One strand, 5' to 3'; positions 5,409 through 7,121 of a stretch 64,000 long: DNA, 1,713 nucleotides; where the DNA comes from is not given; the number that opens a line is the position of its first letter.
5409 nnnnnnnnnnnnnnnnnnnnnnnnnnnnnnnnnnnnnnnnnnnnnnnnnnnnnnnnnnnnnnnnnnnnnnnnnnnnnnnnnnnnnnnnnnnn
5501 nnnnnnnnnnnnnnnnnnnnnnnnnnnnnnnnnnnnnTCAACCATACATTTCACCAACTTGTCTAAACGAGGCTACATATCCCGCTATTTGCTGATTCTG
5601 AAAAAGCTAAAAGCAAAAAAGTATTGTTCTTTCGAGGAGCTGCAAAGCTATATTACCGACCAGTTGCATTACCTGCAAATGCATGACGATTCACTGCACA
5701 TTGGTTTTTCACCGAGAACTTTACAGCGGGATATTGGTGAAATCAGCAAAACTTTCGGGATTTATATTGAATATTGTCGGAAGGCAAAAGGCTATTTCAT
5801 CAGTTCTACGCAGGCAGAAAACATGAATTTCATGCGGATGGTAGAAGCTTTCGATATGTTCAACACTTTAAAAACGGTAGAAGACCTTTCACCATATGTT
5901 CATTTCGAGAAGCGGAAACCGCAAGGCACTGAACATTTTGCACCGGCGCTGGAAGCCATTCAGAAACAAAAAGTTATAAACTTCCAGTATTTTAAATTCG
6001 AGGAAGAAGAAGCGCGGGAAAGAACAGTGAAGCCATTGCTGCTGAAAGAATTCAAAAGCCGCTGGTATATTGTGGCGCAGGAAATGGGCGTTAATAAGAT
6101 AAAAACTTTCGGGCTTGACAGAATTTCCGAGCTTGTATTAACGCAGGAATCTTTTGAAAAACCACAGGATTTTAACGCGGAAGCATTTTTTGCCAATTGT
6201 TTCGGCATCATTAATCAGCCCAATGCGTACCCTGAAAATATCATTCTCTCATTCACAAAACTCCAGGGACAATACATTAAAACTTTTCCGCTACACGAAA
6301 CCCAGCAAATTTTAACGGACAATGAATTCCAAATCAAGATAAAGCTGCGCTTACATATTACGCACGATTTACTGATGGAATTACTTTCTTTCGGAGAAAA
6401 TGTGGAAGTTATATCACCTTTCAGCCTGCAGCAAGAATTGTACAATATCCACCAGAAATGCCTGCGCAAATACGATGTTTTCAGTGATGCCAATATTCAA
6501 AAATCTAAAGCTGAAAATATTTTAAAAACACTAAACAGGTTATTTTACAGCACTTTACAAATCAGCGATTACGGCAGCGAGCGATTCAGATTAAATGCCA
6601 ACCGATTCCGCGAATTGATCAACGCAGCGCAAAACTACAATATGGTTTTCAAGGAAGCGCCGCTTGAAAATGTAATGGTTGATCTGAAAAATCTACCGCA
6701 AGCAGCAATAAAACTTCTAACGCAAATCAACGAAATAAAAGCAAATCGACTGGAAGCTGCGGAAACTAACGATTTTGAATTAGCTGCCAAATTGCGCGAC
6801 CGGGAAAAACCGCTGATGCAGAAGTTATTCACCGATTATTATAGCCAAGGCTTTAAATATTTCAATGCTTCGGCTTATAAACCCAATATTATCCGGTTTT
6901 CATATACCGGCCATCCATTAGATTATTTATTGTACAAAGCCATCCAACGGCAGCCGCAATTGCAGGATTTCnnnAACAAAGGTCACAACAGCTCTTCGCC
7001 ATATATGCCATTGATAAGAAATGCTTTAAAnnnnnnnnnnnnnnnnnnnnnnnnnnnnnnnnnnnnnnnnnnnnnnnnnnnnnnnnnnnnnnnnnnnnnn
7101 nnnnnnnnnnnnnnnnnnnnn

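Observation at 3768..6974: Single-chain GmrSD-like nuclease followed, not preceded, by a BrxR-like WYL regulator with a C-terminal UVR-motif extension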

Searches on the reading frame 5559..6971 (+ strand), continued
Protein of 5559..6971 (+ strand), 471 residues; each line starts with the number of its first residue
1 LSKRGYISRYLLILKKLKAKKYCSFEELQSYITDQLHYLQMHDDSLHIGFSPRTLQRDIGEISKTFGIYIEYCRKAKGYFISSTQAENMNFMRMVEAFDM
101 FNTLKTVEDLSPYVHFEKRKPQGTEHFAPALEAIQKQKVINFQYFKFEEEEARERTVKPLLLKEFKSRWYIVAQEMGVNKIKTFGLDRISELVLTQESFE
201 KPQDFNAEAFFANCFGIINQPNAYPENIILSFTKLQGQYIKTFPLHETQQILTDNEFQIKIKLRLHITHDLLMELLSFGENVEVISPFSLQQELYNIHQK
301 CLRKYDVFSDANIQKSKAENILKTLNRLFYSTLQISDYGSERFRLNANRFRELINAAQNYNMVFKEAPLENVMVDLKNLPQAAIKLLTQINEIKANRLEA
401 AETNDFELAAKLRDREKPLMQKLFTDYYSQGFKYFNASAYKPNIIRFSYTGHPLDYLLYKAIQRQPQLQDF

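Call 41: predict_structure(alignment_id=A2)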
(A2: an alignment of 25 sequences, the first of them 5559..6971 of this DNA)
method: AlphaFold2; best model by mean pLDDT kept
length: 471 residues; sequences in the alignment: 25
mean_pLDDT: 55.7   pTM: 0.36
mean pLDDT of the five models: 55.7, 54.7, 52.2, 47.9, 46.7
residues with pLDDT >= 90: 16; 70-90: 99; 50-70: 153; < 50: 203
segments of 3 or more residues with pLDDT < 50: 1-7, 17-40, 42-44, 46-48, 83-122, 147-150, 216-222, 241-247, 301-344, 364-374, 428-471
pLDDT, mean of each block of 10 residues (from residue 1): 46 48 41 43 50 62 54 60 42 35 31 27 64 88 66 84 63 79 75 91 65 49 69 64 52 82 71 57 73 61 41 44 43 37 49 52 41 49 68 63 64 70 55 35 38 44 39 24
secondary structure, 60 per line:
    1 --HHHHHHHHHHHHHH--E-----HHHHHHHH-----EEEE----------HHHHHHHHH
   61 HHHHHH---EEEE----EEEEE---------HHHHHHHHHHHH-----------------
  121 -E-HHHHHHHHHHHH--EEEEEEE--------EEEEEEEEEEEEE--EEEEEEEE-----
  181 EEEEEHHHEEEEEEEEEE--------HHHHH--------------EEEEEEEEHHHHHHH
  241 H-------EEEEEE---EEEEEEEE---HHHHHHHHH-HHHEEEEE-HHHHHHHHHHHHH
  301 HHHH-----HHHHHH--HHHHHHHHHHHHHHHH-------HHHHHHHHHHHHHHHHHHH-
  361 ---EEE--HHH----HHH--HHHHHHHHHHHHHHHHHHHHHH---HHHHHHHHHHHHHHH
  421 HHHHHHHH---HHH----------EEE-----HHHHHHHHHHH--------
elements in order: H3-16 H25-32 E38-41 H52-66 E70-73 E78-82 H92-103 H124-135 E138-144 E153-165 E168-175 E181-185 E189-198 H207-211 E226-233 H234-241 E249-254 E258-265 H269-277 E282-286 H288-304 H310-315 H318-333 H341-359 E364-366 H381-402 H406-428 E445-447 H453-463

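Call 65: search_protein_families(library=pfam, proteins=[L001:4640-5137:+, L006:5520-5816:+], max_evalue=5)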
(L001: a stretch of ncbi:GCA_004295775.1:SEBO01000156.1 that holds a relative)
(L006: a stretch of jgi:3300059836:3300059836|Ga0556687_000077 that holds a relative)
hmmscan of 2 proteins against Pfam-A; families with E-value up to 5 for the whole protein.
L001:4640-5137:+ (166 aa): 1 family
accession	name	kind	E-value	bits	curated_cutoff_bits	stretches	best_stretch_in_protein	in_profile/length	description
PF02151.25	UVR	-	1.4e-06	28.3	21.5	1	84-112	3-31/36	UvrB/uvrC motif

L006:5520-5816:+ (99 aa): 6 families
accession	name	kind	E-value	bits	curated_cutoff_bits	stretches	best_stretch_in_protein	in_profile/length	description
PF18342.7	LytB_SH3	-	0.0015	19.1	25.8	1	41-64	6-28/67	Endo-beta-N-acetylglucosaminidase LytB SH3 domain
PF09082.15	DUF1922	-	0.019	15.6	30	1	53-86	7-40/56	Domain of unknown function (DUF1922)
PF14076.12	DUF4258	-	0.02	15.6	25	0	77-91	22-36/71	Domain of unknown function (DUF4258)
PF05981.17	CreA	-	0.026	15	25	1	35-75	82-122/131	CreA protein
PF22269.2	TagH_SH3-like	-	0.052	14.2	27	0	71-93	18-40/62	Teichoic acid transporter subunit TagH, SH3-like domain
PF18095.7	PAS_12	-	0.075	13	22.6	0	9-41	56-88/153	UPF0242 C-terminal PAS-like domain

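Call 83: search_dna_similar(query=window:5559-6971:+, collection=plasmids, mode=protein, max_evalue=1e-20, max_rows=15)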
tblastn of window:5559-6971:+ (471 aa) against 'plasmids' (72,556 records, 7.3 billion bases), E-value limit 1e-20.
Records with a match: 7; places in all: 8; records where one place covers at least 80% of the query: 0.
Best place of each record, by identity: <60% 7.
By first word of the organism name: Hymenobacter 2; Chryseobacterium 2; Adhaeribacter 1; Prevotella 1; Segatella 1.
By predicted mobility (MOB-suite, as given by PLSDB): non-mobilizable 7.
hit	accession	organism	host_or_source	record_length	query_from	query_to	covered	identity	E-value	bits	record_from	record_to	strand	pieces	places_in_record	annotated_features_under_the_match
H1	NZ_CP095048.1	Hymenobacter cellulosilyticus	single cell,air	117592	23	303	60%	42.3%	2e-70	250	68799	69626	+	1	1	WYL domain-containing protein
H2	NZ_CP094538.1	Hymenobacter monticola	Single cell,a pond on the Huanglong ...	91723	23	307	61%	38.9%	5e-65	234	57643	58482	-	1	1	WYL domain-containing protein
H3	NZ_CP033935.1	Chryseobacterium balustinum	fish,pure isolate,blood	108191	44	307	56%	35.4%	4e-34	144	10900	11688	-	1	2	WYL domain-containing protein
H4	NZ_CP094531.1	Chryseobacterium oryzae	Single cell,Andong Sikhe (Andong rice ...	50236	50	302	54%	32.5%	6e-33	140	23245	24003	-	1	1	WYL domain-containing protein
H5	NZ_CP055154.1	Adhaeribacter swui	Cell culture,Mud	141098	113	305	41%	39.7%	1e-36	151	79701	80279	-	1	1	WYL domain-containing protein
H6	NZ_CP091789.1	Prevotella sp. E2-28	Ovis aries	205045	24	305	60%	27.1%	2e-21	105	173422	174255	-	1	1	WYL domain-containing protein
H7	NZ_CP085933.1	Segatella copri DSM 18205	-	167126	50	294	52%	27.5%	8e-23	109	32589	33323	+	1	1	WYL domain-containing protein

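Call 84: search_dna_similar(query=window:5559-6971:+, collection=phages, mode=protein, max_evalue=1e-10, max_rows=10)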
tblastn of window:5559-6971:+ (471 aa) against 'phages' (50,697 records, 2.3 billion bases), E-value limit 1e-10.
Records with a match: 9; places in all: 9; records where one place covers at least 80% of the query: 0.
Best place of each record, by identity: <60% 9.
By first word of the organism name: Bacteriophage 9.
By host as written in the record: - 9.
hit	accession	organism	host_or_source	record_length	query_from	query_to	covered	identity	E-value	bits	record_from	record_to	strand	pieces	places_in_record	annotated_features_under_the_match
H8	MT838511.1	Bacteriophage sp.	human fecal samples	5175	22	305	60%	33.1%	3e-42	166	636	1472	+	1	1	record has no annotation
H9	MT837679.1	Bacteriophage sp.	human fecal samples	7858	24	307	60%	29.2%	9e-25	114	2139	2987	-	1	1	record has no annotation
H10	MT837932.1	Bacteriophage sp.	human fecal samples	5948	54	294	51%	29.4%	4e-28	124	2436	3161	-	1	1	record has no annotation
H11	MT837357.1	Bacteriophage sp.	human fecal samples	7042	62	306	52%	27.0%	2e-24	113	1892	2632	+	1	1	record has no annotation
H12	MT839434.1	Bacteriophage sp.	human fecal samples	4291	24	290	57%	24.5%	6e-14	81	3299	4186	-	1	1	record has no annotation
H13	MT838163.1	Bacteriophage sp.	human fecal samples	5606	121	291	36%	34.1%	8e-24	110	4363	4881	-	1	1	record has no annotation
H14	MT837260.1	Bacteriophage sp.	human fecal samples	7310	100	292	41%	29.6%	1e-14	83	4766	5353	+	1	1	record has no annotation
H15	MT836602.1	Bacteriophage sp.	human fecal samples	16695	122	307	39%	28.0%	3e-17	91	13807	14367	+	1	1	record has no annotation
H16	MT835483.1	Bacteriophage sp.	human fecal samples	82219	101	305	44%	23.7%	6e-12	74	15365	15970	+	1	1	record has no annotation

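Call 85: get_annotated_region(hit=H1, flank=7000)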
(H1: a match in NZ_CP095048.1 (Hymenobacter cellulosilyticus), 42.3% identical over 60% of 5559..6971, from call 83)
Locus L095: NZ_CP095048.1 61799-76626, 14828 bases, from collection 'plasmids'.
description: Hymenobacter cellulosilyticus strain 5116 S-3 plasmid unnamed2, complete sequence
organism: Hymenobacter cellulosilyticus (NCBI taxid 2932248)
taxonomy: Bacteria; Bacteroidota; Cytophagia; Cytophagales; Hymenobacteraceae; Hymenobacter; Hymenobacter cellulosilyticus
host: -; source: single cell,air; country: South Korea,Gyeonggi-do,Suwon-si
typing (MOB-suite, as given by PLSDB): non-mobilizable
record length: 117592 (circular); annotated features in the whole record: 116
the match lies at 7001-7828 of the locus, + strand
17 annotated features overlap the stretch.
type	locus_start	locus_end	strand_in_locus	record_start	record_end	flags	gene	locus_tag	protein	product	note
CDS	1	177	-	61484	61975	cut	-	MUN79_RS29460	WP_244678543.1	HEPN domain-containing protein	-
CDS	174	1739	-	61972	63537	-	-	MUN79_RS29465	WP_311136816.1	DUF262 domain-containing protein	-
CDS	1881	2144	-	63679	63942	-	-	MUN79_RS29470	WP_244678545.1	hypothetical protein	-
CDS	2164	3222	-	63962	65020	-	-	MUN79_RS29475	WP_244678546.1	tyrosine-type recombinase/integrase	GO:0015074 - DNA integration [Evidence IEA]; GO:0006310 - DNA recombination [Evidence IEA]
CDS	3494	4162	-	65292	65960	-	-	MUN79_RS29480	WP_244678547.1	hypothetical protein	-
CDS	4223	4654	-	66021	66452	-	-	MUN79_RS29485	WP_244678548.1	hypothetical protein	-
CDS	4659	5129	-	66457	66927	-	-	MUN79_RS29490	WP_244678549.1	hypothetical protein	-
CDS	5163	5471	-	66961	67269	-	-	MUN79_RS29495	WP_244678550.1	hypothetical protein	-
CDS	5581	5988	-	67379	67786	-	-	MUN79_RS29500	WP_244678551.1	hypothetical protein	-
CDS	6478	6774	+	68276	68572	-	-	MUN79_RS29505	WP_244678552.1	hypothetical protein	-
CDS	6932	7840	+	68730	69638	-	-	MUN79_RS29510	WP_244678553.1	WYL domain-containing protein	-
CDS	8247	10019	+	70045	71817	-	-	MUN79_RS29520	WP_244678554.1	DUF262 domain-containing protein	-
CDS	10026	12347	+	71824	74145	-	-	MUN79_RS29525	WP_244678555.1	DUF262 domain-containing protein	-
CDS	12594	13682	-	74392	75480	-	-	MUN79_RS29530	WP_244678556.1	SMEK domain-containing protein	-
CDS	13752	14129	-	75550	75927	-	-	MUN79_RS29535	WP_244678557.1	hypothetical protein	-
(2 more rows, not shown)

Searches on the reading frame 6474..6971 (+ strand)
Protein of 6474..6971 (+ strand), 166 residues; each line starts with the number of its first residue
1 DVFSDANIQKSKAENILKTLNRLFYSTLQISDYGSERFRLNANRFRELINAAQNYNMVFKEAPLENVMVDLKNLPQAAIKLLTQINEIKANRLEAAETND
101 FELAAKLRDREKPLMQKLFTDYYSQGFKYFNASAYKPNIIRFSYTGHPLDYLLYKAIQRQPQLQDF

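Call 38: search_protein_representatives(protein=window:6474-6971:+)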
Query: 166 residues. Proteins with E-value up to 0.001 (for the whole library): 1; up to 1e-10: 1; up to 1e-30: 1. The best 1 are listed.
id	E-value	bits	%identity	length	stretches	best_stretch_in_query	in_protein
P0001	4.8e-101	351.5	100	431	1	1-166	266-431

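Call 65: search_protein_families(library=pfam, proteins=[window:6474-6971:+], max_evalue=5)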
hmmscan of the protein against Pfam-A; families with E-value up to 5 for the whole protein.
window:6474-6971:+ (166 aa): 2 families
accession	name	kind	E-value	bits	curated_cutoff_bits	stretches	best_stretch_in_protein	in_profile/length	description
PF02151.25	UVR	-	3.3e-06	27.1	21.5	1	84-112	3-31/36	UvrB/uvrC motif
PF16344.10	FecR_C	-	0.12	12.8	24.4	0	57-72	2-17/70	FecR, C-terminal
